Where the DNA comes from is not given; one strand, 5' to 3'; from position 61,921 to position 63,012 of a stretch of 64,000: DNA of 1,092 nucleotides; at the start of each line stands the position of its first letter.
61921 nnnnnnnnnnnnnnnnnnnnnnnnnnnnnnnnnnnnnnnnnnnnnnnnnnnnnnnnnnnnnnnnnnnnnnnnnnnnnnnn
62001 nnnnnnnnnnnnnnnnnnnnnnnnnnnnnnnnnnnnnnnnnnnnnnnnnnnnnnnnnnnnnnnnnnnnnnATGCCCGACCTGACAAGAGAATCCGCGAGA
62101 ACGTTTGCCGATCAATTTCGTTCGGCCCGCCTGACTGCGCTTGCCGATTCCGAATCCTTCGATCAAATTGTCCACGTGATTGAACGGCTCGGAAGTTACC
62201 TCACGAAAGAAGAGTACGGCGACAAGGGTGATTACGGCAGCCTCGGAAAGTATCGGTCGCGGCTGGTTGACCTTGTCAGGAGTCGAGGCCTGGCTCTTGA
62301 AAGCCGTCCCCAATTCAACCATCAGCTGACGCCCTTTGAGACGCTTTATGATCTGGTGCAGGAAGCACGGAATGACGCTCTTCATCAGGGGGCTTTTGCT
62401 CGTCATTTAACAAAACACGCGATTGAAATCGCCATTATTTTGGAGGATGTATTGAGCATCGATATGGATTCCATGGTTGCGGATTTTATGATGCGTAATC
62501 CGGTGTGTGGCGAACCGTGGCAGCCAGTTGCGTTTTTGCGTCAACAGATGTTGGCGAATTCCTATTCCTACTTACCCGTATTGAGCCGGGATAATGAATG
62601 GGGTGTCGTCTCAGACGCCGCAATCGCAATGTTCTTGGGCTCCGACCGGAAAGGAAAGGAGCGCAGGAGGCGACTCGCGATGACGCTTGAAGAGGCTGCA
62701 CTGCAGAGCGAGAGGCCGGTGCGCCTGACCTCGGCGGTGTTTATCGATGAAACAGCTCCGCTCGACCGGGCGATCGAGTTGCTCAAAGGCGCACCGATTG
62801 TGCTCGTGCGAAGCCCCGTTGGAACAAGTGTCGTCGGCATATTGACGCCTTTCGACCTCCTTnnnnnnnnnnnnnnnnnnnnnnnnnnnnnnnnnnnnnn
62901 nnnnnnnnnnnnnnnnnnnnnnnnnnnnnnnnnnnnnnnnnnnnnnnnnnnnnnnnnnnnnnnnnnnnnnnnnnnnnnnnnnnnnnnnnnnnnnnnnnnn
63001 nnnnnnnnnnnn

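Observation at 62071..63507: Candidate new defence system: HEPN-CBS fusion in an operon with an AbiGi/ART-fold protein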

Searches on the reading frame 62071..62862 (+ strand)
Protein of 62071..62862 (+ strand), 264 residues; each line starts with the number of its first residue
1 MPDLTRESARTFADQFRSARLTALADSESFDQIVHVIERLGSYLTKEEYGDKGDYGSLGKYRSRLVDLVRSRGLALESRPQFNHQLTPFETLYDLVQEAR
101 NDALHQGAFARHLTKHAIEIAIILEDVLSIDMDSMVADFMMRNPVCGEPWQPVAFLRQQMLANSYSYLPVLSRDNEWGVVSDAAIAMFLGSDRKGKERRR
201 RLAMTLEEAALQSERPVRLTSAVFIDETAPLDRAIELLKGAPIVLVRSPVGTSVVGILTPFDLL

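Call 3: search_protein_families(library=pfam, proteins=[window:62071-62862:+], max_evalue=1)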
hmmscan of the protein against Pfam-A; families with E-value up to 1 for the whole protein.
window:62071-62862:+ (264 aa): 1 family
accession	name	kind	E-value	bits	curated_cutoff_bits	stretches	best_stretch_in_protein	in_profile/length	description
PF00571.33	CBS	-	1.6e-06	28.8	24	2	221-264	8-52/57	CBS domain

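Call 4: search_protein_families(library=padloc, proteins=[window:62071-62862:+], max_evalue=1)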
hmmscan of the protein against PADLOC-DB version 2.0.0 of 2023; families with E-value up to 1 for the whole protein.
window:62071-62862:+ (264 aa): 0 families

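Call 5: search_protein_families(library=ncbifam, proteins=[window:62071-62862:+], max_evalue=1)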
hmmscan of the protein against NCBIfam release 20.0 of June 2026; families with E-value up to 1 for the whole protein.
window:62071-62862:+ (264 aa): 3 families
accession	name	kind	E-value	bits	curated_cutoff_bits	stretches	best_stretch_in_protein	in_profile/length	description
NF053863.1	DS11_antiphage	equivalog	0.0018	17.5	260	1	144-263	85-188/305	CBS domain-containing anti-phage protein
NF038279.1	TF_CBS_SpxR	exception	0.003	16.4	600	1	122-180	237-296/427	CBS-HotDog domain-containing transcription factor SpxR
NF011447.0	PRK14869.2-3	equivalog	0.16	10.5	522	1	131-184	242-296/540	putative manganese-dependent inorganic diphosphatase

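Call 7: search_solved_structures(query=window:62071-62862:+, max_evalue=10, show_alignments=2)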
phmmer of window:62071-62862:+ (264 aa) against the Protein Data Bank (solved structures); distinct sequences matched with E-value up to 10: 3.
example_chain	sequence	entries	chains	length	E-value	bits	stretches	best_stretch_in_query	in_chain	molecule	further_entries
3kh5_A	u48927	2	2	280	7.6e-06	29.2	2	129-193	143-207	protein MJ1225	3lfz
5awe_A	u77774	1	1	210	0.97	12.4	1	135-264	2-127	Putative acetoin utilization protein, acetoin dehydrogenase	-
3tsc_A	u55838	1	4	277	1.3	12.1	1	67-96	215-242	Putative oxidoreductase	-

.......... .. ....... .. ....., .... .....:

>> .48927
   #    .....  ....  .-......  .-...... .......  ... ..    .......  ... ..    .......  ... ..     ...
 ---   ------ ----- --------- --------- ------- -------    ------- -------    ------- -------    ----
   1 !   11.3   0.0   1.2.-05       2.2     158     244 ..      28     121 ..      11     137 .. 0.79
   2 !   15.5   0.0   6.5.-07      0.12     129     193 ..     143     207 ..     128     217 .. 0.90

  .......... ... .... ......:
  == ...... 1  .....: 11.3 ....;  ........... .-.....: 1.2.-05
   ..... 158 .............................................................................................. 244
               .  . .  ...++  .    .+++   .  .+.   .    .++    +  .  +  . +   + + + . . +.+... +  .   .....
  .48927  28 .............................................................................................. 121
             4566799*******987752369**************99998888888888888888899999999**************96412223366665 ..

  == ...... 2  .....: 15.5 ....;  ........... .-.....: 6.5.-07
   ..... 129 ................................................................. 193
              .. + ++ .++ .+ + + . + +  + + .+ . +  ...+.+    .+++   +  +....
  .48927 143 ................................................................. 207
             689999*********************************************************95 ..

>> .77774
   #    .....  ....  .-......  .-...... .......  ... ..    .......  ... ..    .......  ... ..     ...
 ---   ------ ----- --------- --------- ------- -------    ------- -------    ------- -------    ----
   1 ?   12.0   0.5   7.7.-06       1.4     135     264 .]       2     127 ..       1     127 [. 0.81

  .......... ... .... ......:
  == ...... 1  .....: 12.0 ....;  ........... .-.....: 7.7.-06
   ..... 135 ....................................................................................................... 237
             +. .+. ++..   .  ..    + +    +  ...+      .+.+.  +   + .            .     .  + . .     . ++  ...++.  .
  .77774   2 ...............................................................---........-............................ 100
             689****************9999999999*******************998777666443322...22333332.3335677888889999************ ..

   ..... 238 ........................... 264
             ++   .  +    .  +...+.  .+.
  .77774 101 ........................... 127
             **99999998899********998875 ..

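Call 9: find_homologous_proteins(query=window:62071-62862:+)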
Query window:62071-62862:+ (264 aa): 294 proteins with E <= 0.001 among 1989 candidates; the best 120 are listed.
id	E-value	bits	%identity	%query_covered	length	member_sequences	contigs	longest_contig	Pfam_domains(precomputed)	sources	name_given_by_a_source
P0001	3.9e-168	575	100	100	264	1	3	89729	PF00571.34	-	-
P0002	2.5e-143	494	85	100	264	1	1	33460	PF00571.34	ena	-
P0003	1.2e-130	453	78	100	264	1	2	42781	-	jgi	jgi:predicted transcriptional regulator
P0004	1.0e-127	443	76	100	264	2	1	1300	PF00571.34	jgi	jgi:CBS domain-containing protein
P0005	1.7e-127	442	77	100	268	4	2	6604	-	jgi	-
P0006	3.2e-127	441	77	100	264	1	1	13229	PF00571.34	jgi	jgi:CBS domain-containing protein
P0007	1.5e-123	429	73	100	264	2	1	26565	-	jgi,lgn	jgi:predicted transcriptional regulator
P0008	3.0e-121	422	73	100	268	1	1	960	-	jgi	jgi:hypothetical protein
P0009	2.2e-120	419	72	100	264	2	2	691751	PF00571.34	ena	-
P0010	3.9e-117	408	69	100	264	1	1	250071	PF00571.34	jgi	jgi:CBS domain-containing protein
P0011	4.8e-115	402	69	100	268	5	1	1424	-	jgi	jgi:CBS domain-containing protein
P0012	4.4e-114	398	68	100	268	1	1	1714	-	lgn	-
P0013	3.9e-112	392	67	100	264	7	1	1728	PF00571.34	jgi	jgi:CBS domain-containing protein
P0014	5.4e-112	392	69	100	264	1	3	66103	-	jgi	jgi:hypothetical protein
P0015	2.9e-111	389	68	100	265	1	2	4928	PF00571.34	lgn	-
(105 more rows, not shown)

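Call 22: predict_structure(alignment_id=A2)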
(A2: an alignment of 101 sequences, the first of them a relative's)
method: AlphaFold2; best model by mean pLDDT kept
length: 264 residues; sequences in the alignment: 101
mean_pLDDT: 88.7   pTM: 0.73
mean pLDDT of the five models: 88.7, 88.7, 88.5, 87.7, 87.1
residues with pLDDT >= 90: 163; 70-90: 86; 50-70: 15; < 50: 0
segments of 3 or more residues with pLDDT < 50: none
pLDDT, mean of each block of 10 residues (from residue 1): 80 91 87 94 90 89 92 68 80 88 67 90 90 83 92 96 93 91 96 93 97 94 94 94 90 89 84
secondary structure, 60 per line:
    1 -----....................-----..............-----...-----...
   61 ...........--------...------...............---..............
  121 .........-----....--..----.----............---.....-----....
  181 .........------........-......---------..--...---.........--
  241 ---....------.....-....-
elements in order: H6-25 H31-44 H58-71 H89-103 H107-129 H153-163 E167-171 E177-181 H182-189 H196-203 H206-210 E224-226 H231-238 E244-247 E254-258 H260-263

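Call 26: fold_search(model_id=the predicted structure, library=pdb)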
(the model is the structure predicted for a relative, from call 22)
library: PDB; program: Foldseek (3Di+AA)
matches with E <= 10: 631; with E <= 0.001: 214
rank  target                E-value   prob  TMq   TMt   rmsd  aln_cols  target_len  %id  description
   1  6yj9_A                1.5e-06  1.00  0.39  0.67   3.4       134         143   17  DarB in complex with 3'3'cGAMP (released 2021-04-14)
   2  3lqn                  2.7e-06  1.00  0.39  0.70   3.4       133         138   19  Crystal Structure of CBS Domain-containing Protein of Unknown Function from Bacillus anthracis str. Ames Ancestor (released 2010-03-02)
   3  6yja_A                2.7e-06  1.00  0.39  0.69   3.2       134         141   17  DarB fom B. subtilis in complex with c-di-AMP (released 2021-04-14)
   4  8acu_F                2.9e-06  1.00  0.39  0.68   3.7       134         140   17  Structure of Bacillus subtilis Rel in complex with DarB (released 2023-07-19)
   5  6yj7_A                3.4e-06  1.00  0.39  0.68   3.2       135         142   16  DarB fom B. subtilis in complex with AMP (released 2021-04-14)
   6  1yav_A                4.0e-06  1.00  0.39  0.71   3.4       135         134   17  Crystal structure of CBS domain-containing protein ykuL from Bacillus subtilis (released 2004-12-28)
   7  2p9m_C                8.5e-06  1.00  0.38  0.73   3.0       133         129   23  Crystal structure of conserved hypothetical protein MJ0922 from Methanocaldococcus jannaschii DSM 2661 (released 2007-07-03)
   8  2p9m_A                8.5e-06  1.00  0.37  0.71   3.2       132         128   23  Crystal structure of conserved hypothetical protein MJ0922 from Methanocaldococcus jannaschii DSM 2661 (released 2007-07-03)
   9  9s52_A                8.9e-06  1.00  0.41  0.51   2.7       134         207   14  AcuB from Geobacillus stearothermophilus with AMP (released 2026-02-25)
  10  3oi8_A                8.9e-06  1.00  0.38  0.60   8.2       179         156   14  The crystal structure of functionally unknown conserved protein domain from Neisseria meningitidis MC58 (released 2010-09-22)
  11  2p9m_D                9.4e-06  1.00  0.38  0.72   3.1       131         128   23  Crystal structure of conserved hypothetical protein MJ0922 from Methanocaldococcus jannaschii DSM 2661 (released 2007-07-03)
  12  9z6r_A                9.4e-06  1.00  0.37  0.75   3.1       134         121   21  Crystal Structure of CBS domain containing protein from Burkholderia phymatum (released 2025-11-26)
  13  6yj8_B                1.1e-05  1.00  0.40  0.74   3.2       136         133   16  DarB-APO (released 2021-04-14)
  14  2yzi_B                1.1e-05  1.00  0.37  0.66   3.4       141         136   17  Crystal structure of uncharacterized conserved protein from Pyrococcus horikoshii (released 2007-11-06)
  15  9s51_A                1.2e-05  1.00  0.39  0.50   2.9       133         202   15  AcuB from Geobacillus stearothermophilus with ADP and ATP (released 2026-02-25)
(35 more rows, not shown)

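Call 31: fold_search(model_id=the predicted structure, library=viral)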
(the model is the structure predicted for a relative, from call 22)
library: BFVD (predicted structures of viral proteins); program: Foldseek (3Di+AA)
matches with E <= 10: 340; with E <= 0.001: 1
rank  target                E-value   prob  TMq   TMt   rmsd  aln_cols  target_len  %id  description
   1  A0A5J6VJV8            3.2e-04  1.00  0.37  0.16   3.2       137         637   16  CBS domain protein [Megaviridae environmental sample]
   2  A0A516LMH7            3.5e-01  0.20  0.15  0.16  22.9       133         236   12  (no name in the UniProt tables at hand)
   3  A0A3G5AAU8            6.0e-01  0.11  0.15  0.17  19.9       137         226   17  Uncharacterized protein [Hyperionvirus sp.]
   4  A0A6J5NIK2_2          6.4e-01  0.08  0.11  0.03  15.6       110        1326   17  Uncharacterized protein [uncultured Caudovirales phage]
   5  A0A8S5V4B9            6.7e-01  0.35  0.23  0.35   7.1       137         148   11  Nucleoporin [Siphoviridae sp. ctNHg2]
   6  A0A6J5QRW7            6.7e-01  0.21  0.16  0.18  21.5       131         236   14  Internal virion protein [uncultured Caudovirales phage]
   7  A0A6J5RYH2            6.7e-01  0.16  0.15  0.10  16.4       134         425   14  Uncharacterized protein [uncultured Caudovirales phage]
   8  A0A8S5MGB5            6.7e-01  0.11  0.12  0.15  24.0       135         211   13  Internal virion protein [Podoviridae sp. ct9P15]
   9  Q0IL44                6.7e-01  0.11  0.21  0.14  15.3       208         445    9  p49 [Leucania separata nucleopolyhedrovirus]
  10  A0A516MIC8            7.5e-01  0.09  0.12  0.12  16.9       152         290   14  (no name in the UniProt tables at hand)
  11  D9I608                7.5e-01  0.07  0.11  0.20  22.1       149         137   15  Uncharacterized protein [Acinetobacter phage 133]
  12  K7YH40                7.9e-01  0.14  0.18  0.23  16.6       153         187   17  Uncharacterized protein [Serratia phage phiMAM1]
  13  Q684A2                8.8e-01  0.33  0.23  0.45   9.4       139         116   10  (no name in the UniProt tables at hand)
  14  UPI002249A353         9.3e-01  0.05  0.10  0.13  24.6       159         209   14  (no name look-up for this kind of identifier)
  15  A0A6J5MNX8            1.1e+00  0.10  0.17  0.19  22.9       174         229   10  Uncharacterized protein [uncultured Caudovirales phage]
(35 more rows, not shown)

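Call 36: find_related_loci(query=A2, collection=metagenome_contigs, flank=4000)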
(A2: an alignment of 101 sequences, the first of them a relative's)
Query A2 (264 aa) in metagenome_contigs; peptide patterns used: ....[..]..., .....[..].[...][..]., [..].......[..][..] (x = any residue, [..] = any of these).
526 stretches matched a pattern; 379 encode a relative of the query (tblastn E <= 1e-3); the best 80 are kept; 80 distinct loci.
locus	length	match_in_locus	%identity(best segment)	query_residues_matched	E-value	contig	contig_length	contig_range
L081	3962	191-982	77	1-264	8e-140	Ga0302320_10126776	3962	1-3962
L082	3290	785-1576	77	1-264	1e-141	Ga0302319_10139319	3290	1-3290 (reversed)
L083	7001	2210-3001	68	1-264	2e-121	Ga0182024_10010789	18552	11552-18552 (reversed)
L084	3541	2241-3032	63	1-264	9e-113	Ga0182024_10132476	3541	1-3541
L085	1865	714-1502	64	1-264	1e-116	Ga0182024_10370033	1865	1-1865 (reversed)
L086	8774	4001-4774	61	1-264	1e-103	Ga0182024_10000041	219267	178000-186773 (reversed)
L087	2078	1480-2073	70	1-198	1e-98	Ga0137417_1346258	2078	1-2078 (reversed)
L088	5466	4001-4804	56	1-264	3e-92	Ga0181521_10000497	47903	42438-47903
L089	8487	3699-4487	54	1-264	2e-90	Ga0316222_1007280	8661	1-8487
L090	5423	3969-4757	53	1-264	3e-88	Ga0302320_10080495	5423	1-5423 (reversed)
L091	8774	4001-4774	55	1-264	8e-88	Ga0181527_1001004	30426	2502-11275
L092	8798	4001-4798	55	1-264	7e-87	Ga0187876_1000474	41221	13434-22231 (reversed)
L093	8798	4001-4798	55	1-264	7e-87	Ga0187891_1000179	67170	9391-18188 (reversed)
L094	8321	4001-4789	51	1-264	9e-86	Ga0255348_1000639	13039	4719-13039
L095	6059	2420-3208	51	1-264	9e-86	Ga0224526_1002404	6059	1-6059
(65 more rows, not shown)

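Call 42: find_encoding_contigs(protein=P0002, flank=5000, max_places=3)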
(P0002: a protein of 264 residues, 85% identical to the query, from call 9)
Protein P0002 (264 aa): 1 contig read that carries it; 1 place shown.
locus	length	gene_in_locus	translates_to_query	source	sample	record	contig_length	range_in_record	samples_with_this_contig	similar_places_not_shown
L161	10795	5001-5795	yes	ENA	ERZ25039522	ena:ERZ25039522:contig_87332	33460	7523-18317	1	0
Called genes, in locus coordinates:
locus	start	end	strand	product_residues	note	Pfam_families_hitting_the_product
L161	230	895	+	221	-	-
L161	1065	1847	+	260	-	-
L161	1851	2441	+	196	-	-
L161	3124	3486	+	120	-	-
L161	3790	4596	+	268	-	PF01656:CbiA, PF07015:VirC1, PF09140:MipZ (faint), PF13614:AAA_31 (faint)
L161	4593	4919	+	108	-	-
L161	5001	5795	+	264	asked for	PF00571:CBS (faint)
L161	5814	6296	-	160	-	-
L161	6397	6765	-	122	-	PF21781:DUF6876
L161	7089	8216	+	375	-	PF13776:DUF4172, PF02661:Fic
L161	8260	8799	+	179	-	PF14280:DUF4365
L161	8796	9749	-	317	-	PF08401:ArdcN, PF18818:MPTase-PolyVal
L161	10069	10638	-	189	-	-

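Call 44: find_encoding_contigs(protein=P0003, flank=5000, max_places=3)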
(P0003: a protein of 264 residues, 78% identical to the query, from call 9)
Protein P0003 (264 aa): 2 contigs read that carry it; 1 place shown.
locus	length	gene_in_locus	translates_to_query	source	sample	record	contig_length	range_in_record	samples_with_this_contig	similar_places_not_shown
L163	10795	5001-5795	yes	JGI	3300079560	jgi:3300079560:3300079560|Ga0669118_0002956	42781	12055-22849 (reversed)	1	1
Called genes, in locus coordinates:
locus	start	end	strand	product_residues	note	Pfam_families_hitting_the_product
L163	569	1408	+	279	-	PF01068:DNA_ligase_A_M, PF04679:DNA_ligase_A_C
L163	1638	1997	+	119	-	-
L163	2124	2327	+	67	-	-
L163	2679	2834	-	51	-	-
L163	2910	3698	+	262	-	PF02586:SRAP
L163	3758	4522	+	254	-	PF03372:Exo_endo_phos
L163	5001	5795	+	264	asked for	-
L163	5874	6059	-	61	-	PF21781:DUF6876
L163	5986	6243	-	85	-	PF21781:DUF6876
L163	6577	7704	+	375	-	PF13776:DUF4172, PF02661:Fic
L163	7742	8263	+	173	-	-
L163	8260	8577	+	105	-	-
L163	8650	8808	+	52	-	-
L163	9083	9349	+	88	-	-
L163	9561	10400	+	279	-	PF00692:dUTPase (weak), PF22769:DCD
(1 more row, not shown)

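Call 66: search_dna_similar(query=window:62071-62862:+, collection=plasmids, mode=protein, max_rows=25)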
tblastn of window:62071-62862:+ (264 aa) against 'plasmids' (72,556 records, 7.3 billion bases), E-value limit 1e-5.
Records with a match: 13; places in all: 16; records where one place covers at least 80% of the query: 12.
Best place of each record, by identity: <60% 13.
By first word of the organism name: Burkholderia 7; Cupriavidus 4; Acidovorax 1; Deinococcus 1.
By predicted mobility (MOB-suite, as given by PLSDB): non-mobilizable 9; conjugative 4.
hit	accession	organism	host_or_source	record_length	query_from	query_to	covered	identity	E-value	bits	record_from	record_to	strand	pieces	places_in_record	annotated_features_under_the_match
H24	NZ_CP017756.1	Cupriavidus malaysiensis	cell culture,Lake Kulim, Kedah, Malaysia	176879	12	264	96%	36.4%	2e-38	149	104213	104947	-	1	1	hypothetical protein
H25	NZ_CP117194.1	Acidovorax temperans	cell culture,Acidovorax temperans ...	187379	12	264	96%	35.0%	2e-34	138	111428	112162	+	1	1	hypothetical protein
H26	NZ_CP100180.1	Burkholderia glumae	cell culture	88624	12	264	96%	34.2%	2e-32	132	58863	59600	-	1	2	hypothetical protein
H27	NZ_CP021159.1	Burkholderia glumae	Oryza sativa,Cell culture,USA rice field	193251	12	264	96%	34.2%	2e-32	132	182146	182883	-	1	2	hypothetical protein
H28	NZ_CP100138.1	Burkholderia glumae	cell culture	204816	12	264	96%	34.2%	2e-32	132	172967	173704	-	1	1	hypothetical protein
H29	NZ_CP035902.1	Burkholderia glumae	Oryza sativa,Rice panicles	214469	12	264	96%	34.2%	2e-32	132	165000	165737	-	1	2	hypothetical protein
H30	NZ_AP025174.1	Cupriavidus sp. P-10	-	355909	1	264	100%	32.5%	3e-34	137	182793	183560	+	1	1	hypothetical protein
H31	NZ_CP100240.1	Burkholderia glumae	cell culture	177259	28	264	90%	36.0%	1e-29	124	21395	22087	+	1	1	hypothetical protein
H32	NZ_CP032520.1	Cupriavidus oxalaticus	cell culture,activated sludge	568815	12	264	96%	33.1%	7e-35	139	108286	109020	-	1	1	hypothetical protein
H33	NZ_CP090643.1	Burkholderia contaminans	sheep,milk,milk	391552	28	264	90%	34.8%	4e-28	119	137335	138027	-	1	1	CBS domain-containing protein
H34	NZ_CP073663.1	Burkholderia contaminans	Homo sapiens,blood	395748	28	264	90%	34.8%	4e-28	119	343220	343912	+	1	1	CBS domain-containing protein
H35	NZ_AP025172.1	Cupriavidus sp. P-10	-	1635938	12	264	96%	32.3%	2e-33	135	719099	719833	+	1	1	none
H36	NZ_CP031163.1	Deinococcus wulumuqiensis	cell culture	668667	1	186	70%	34.4%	2e-18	92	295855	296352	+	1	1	CBS domain-containing protein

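Call 67: get_annotated_region(hit=H24, flank=5000)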
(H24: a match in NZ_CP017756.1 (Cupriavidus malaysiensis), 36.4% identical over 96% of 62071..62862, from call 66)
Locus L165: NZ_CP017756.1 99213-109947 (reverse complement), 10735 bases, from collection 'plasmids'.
description: Cupriavidus malaysiensis strain USMAA1020 isolate pure plasmid unnamed1, complete sequence
organism: Cupriavidus malaysiensis (NCBI taxid 367825)
taxonomy: Bacteria; Pseudomonadota; Betaproteobacteria; Burkholderiales; Burkholderiaceae; Cupriavidus; Cupriavidus malaysiensis
host: -; source: cell culture,Lake Kulim, Kedah, Malaysia; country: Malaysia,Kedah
typing (MOB-suite, as given by PLSDB): non-mobilizable; replicon rep_cluster_381
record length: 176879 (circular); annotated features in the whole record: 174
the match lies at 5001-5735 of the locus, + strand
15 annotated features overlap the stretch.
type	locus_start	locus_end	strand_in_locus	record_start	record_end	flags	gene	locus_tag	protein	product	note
CDS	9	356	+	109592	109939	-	-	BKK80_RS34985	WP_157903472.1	hypothetical protein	-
CDS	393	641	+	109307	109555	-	-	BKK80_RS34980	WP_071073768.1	hypothetical protein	-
CDS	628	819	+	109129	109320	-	-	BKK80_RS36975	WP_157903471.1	hypothetical protein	-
CDS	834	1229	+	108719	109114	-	-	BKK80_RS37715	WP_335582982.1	DUF6283 family protein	-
CDS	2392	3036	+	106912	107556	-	-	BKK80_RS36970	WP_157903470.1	hypothetical protein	-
CDS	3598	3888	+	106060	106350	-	-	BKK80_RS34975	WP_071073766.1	hypothetical protein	-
CDS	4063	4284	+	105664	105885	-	-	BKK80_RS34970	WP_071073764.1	hypothetical protein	-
CDS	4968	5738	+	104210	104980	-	-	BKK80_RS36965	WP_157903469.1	hypothetical protein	-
CDS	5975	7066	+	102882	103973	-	-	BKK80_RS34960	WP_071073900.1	hypothetical protein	-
CDS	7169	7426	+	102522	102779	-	-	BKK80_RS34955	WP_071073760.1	hypothetical protein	-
CDS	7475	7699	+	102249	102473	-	-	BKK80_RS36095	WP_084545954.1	hypothetical protein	-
CDS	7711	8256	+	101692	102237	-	-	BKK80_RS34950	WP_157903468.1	hypothetical protein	-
CDS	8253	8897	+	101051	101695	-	-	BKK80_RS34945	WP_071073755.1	hypothetical protein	-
CDS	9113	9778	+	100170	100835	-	-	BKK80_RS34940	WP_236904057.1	uracil-DNA glycosylase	-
CDS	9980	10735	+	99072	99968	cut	-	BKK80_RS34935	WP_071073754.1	HNH endonuclease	-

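Call 68: get_annotated_region(hit=H25, flank=5000)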
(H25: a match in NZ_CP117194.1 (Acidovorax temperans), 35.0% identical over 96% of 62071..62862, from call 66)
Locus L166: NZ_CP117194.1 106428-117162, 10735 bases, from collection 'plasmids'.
description: Acidovorax temperans strain LMJ plasmid pEP1, complete sequence
organism: Acidovorax temperans (NCBI taxid 80878)
taxonomy: Bacteria; Pseudomonadota; Betaproteobacteria; Burkholderiales; Comamonadaceae; Acidovorax; Acidovorax temperans
host: -; source: cell culture,Acidovorax temperans strain LMJ was isolated from a contaminated Tris Acetate Phosphate (TAP) ...; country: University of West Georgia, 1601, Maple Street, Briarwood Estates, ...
typing (MOB-suite, as given by PLSDB): non-mobilizable
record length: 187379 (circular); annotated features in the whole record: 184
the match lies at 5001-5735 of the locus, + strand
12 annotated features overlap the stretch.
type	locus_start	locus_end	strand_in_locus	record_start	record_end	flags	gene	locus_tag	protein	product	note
CDS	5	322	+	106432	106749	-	-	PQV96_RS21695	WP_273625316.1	helix-turn-helix transcriptional regulator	-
CDS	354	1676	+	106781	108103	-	-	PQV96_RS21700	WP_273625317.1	type II toxin-antitoxin system HipA family toxin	-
CDS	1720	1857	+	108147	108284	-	-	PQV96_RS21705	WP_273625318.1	hypothetical protein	-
CDS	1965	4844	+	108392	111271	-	-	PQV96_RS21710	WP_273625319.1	phospholipase D-like domain-containing protein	-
CDS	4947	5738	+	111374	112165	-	-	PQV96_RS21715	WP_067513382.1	hypothetical protein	-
CDS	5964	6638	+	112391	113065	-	-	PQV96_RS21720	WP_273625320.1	YkgJ family cysteine cluster protein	-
CDS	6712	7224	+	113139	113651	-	-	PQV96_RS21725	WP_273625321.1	H-NS histone family protein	-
CDS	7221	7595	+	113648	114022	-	-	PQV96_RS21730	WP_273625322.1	hypothetical protein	-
CDS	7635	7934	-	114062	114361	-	-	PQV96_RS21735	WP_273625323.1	hypothetical protein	-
CDS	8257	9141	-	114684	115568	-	-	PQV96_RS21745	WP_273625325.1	hypothetical protein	-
CDS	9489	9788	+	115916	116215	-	-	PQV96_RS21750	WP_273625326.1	transcriptional regulator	-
CDS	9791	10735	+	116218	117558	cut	-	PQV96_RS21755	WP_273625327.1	HipA domain-containing protein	-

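Call 69: get_annotated_region(hit=H26, flank=5000)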
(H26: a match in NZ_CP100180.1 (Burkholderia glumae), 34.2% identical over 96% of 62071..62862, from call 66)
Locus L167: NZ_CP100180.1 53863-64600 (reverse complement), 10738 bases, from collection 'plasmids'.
description: Burkholderia glumae strain BGR86S plasmid p86s5p, complete sequence
organism: Burkholderia glumae (NCBI taxid 337)
taxonomy: Bacteria; Pseudomonadota; Betaproteobacteria; Burkholderiales; Burkholderiaceae; Burkholderia; Burkholderia glumae
host: -; source: cell culture; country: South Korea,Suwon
typing (MOB-suite, as given by PLSDB): non-mobilizable; replicon rep_cluster_1449
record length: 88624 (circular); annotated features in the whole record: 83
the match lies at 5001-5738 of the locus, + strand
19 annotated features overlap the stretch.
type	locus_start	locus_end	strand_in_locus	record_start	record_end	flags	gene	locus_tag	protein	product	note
CDS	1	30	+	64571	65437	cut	istB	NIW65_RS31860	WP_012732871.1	IS21-like element ISBcen28 family helper ATPase IstB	-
CDS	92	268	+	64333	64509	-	-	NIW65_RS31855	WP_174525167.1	hypothetical protein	-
CDS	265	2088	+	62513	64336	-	-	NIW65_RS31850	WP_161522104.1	site-specific integrase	-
CDS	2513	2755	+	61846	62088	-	-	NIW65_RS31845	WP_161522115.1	hypothetical protein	-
CDS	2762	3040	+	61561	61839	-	-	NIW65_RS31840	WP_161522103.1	hypothetical protein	-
CDS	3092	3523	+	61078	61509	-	-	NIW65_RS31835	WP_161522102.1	hypothetical protein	-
CDS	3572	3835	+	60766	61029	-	-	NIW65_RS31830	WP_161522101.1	hypothetical protein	-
CDS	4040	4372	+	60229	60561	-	-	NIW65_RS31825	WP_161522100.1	hypothetical protein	-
CDS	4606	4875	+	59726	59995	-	-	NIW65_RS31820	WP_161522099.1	hypothetical protein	-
CDS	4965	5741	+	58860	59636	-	-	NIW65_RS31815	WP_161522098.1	hypothetical protein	-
CDS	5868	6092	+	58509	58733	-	-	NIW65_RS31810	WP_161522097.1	hypothetical protein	-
CDS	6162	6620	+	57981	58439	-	-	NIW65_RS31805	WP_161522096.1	hypothetical protein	-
CDS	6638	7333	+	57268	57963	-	-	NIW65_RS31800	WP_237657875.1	hypothetical protein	-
CDS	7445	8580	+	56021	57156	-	-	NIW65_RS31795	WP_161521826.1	IS3 family transposase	-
CDS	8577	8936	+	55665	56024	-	-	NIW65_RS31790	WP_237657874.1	hypothetical protein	-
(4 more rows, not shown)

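Call 71: search_dna_similar(query=window:62071-62862:+, collection=phages, mode=protein, max_rows=15, max_evalue=0.001)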
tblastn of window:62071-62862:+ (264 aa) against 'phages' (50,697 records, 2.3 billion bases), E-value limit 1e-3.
No match.
